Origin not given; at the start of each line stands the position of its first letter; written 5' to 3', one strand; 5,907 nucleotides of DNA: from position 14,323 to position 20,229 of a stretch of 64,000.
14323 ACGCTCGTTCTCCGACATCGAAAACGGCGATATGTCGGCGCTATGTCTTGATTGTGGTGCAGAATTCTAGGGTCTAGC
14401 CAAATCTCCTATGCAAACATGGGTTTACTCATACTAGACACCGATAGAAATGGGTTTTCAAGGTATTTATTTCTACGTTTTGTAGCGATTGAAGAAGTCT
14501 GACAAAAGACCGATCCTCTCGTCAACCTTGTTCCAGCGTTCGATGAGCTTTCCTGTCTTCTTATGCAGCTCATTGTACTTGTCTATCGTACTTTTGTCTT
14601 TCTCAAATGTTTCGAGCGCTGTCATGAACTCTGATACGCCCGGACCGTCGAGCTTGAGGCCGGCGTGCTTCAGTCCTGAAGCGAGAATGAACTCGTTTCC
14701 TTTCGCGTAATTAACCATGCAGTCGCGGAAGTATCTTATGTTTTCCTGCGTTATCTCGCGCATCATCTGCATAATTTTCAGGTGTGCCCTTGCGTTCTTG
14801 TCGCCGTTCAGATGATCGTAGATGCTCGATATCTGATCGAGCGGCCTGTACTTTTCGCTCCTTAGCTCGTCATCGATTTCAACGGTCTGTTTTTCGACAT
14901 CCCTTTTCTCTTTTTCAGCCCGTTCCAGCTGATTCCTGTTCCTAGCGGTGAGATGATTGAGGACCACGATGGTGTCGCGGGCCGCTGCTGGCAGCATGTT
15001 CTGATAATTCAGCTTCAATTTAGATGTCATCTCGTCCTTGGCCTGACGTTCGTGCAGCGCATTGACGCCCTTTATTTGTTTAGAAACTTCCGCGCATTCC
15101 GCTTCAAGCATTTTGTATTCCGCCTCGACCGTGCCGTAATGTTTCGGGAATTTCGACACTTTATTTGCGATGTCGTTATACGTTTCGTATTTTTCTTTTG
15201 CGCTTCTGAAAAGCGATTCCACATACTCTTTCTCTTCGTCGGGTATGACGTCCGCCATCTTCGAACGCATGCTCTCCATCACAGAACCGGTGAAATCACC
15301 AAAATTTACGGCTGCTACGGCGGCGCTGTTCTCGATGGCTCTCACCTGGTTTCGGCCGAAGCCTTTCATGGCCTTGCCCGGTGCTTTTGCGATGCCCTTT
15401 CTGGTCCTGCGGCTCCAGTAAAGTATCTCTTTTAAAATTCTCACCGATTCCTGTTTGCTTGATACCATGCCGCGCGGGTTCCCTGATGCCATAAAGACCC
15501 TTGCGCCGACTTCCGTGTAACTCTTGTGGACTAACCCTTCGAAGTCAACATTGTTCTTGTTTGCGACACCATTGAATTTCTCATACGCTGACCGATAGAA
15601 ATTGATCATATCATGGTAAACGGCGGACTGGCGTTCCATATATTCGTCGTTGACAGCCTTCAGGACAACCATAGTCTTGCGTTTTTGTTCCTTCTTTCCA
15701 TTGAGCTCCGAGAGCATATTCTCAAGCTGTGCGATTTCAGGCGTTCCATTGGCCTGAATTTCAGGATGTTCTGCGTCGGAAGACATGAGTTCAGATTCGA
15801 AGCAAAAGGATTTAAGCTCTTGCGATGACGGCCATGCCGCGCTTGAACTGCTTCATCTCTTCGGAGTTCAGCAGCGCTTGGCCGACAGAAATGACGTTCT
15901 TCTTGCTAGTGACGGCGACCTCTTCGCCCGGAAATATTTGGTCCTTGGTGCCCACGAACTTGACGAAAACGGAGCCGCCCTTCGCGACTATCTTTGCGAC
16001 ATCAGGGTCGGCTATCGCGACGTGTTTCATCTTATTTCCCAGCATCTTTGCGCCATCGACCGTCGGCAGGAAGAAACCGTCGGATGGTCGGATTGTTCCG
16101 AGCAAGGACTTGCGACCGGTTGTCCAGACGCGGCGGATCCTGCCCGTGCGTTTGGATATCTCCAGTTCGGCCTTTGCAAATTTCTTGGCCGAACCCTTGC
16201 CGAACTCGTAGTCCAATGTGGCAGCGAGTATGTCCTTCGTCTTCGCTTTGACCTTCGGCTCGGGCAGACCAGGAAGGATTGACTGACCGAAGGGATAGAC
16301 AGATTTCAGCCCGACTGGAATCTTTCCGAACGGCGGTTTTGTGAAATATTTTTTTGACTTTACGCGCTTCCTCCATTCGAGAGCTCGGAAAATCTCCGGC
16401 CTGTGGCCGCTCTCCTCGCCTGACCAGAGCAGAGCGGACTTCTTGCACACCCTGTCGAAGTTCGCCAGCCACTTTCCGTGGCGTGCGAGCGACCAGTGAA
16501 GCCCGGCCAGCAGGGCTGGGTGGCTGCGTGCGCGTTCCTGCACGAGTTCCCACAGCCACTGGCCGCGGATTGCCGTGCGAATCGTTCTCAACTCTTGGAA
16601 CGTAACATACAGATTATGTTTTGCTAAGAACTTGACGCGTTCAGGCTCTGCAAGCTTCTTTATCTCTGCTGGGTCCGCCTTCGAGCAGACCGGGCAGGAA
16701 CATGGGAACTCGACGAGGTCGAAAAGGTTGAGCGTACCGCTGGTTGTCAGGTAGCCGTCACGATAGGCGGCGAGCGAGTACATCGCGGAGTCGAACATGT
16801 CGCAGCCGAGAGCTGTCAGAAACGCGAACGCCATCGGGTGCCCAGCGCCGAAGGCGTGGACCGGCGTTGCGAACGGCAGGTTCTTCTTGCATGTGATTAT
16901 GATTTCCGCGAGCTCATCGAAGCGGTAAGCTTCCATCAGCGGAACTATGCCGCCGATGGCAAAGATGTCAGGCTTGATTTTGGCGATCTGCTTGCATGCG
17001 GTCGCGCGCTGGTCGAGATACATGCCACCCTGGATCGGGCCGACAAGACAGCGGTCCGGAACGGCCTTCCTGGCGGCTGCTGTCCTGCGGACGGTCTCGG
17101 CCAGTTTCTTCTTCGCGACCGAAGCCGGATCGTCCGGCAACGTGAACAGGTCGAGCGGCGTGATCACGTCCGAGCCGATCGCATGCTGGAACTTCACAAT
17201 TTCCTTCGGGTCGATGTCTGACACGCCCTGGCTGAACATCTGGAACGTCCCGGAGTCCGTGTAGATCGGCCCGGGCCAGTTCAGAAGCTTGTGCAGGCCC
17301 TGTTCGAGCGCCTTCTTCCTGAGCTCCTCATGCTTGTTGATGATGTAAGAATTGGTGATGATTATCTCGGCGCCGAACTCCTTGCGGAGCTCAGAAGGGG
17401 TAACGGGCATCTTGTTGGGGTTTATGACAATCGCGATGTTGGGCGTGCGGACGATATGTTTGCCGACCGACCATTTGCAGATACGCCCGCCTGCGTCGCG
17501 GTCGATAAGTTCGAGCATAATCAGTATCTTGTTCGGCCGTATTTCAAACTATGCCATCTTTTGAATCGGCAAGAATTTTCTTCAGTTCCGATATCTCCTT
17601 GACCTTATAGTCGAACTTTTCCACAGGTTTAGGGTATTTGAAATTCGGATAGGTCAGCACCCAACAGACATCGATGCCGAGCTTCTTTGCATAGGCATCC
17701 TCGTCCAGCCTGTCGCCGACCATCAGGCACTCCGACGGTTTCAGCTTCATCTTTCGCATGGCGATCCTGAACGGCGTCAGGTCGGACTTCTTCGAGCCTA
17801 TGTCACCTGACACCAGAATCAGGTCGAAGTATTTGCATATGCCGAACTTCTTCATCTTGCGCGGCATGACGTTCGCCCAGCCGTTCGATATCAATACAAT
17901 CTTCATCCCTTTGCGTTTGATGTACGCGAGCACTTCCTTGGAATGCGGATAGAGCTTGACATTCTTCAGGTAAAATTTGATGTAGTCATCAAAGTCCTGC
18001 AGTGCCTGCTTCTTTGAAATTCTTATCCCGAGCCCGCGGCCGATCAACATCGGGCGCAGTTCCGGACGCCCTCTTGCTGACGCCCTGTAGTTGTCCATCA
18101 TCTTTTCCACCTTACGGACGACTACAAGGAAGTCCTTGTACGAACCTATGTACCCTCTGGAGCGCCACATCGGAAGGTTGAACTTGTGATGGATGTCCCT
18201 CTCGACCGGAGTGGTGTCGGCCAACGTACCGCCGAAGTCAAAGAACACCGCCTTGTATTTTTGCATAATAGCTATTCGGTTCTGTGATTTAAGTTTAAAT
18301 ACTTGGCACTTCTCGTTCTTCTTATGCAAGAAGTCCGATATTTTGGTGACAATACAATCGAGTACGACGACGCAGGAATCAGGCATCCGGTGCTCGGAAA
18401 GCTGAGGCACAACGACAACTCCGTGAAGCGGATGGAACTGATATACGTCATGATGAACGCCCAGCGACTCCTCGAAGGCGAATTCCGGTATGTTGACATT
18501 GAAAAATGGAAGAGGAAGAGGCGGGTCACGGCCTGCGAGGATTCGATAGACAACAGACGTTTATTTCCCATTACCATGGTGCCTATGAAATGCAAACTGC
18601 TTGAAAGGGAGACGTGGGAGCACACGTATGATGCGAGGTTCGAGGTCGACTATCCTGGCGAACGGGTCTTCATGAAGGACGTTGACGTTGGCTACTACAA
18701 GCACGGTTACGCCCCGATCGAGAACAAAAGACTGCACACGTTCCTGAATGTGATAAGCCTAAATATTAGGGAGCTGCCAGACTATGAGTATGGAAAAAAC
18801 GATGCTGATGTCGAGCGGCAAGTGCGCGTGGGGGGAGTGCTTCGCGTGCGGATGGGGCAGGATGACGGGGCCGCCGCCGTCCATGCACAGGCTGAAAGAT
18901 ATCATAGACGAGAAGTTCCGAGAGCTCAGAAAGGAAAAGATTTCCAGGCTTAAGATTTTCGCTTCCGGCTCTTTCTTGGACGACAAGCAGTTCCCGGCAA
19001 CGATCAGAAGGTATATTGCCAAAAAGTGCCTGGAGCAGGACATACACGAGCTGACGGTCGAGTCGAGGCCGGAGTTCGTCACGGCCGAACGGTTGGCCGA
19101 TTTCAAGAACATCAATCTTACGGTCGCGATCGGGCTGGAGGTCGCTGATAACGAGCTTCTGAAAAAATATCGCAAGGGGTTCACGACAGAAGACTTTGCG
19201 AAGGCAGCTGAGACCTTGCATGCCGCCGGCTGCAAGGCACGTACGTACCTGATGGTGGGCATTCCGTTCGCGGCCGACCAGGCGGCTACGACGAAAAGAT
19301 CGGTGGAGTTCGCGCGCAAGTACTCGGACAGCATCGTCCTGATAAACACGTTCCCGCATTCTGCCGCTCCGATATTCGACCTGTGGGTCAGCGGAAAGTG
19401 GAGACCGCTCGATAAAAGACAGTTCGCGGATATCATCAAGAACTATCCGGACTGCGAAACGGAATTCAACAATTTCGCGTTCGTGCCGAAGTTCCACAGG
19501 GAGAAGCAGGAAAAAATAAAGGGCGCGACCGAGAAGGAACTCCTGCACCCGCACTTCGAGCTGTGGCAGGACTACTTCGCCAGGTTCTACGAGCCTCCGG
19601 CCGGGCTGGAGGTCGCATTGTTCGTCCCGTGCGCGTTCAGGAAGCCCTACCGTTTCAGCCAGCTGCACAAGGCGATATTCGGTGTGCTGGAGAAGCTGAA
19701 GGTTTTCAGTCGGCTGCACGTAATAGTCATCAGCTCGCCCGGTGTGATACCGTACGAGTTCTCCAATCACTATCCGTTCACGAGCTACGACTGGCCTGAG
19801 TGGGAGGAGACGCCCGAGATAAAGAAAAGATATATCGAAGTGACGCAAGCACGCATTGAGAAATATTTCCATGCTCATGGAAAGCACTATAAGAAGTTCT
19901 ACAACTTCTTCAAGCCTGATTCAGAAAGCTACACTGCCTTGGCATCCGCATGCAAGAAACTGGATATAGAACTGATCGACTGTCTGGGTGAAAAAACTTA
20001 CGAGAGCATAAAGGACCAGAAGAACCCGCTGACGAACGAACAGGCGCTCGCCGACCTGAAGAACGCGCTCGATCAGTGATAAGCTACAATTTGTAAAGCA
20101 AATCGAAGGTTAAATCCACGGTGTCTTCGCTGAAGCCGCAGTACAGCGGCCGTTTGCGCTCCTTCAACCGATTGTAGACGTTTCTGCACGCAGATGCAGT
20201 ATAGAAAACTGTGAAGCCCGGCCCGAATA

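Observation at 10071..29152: Perfect 15-17 bp palindrome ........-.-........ recurring at four intergenic sites, beside the array and twice in front of cdc6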

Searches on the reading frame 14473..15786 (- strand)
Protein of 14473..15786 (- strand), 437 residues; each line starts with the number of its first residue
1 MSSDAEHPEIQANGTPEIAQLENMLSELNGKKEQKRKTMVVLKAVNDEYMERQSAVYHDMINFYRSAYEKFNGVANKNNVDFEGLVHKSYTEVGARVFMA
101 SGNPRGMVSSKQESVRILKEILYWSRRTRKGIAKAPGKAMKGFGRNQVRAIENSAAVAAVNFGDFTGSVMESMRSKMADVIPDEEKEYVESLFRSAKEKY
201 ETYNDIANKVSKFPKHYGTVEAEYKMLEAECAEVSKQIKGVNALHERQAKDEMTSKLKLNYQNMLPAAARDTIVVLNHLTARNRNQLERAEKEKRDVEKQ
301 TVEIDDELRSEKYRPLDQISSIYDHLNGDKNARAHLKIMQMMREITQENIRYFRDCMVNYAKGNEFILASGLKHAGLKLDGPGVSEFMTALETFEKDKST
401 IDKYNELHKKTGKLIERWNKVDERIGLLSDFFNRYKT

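Call 57: search_protein_families(library=pfam, proteins=[window:14473-15786:-], max_evalue=0.00001)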
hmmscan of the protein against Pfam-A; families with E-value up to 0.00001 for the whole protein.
window:14473-15786:- (437 aa): 0 families

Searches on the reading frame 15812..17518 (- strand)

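Call 57: search_protein_families(library=pfam, proteins=[window:15812-17518:-], max_evalue=0.00001)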
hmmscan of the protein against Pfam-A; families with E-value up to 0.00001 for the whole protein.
window:15812-17518:- (568 aa): 3 families
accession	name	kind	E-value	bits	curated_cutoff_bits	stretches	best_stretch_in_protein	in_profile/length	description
PF01702.25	TGT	-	7.3e-79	265.8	26.3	1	10-334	2-356/357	Queuine tRNA-ribosyltransferase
PF14810.12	TGT_C2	-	4e-13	49.8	25.3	1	433-496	5-68/72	Patch-forming domain C2 of tRNA-guanine transglycosylase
PF01472.26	PUA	-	6.9e-09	36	24.8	1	504-564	6-68/74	PUA domain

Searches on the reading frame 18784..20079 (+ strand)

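Call 57: search_protein_families(library=pfam, proteins=[window:18784-20079:+], max_evalue=0.00001)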
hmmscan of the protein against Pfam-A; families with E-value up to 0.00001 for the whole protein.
window:18784-20079:+ (431 aa): 2 families
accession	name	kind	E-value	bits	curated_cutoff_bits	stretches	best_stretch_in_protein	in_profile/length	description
PF17884.7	DUF5591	-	1.4e-15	57.9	26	1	261-375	4-108/150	Domain of unknown function (DUF5591)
PF04055.27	Radical_SAM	-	3.9e-15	56.8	29.5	1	12-162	5-153/166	Radical SAM superfamily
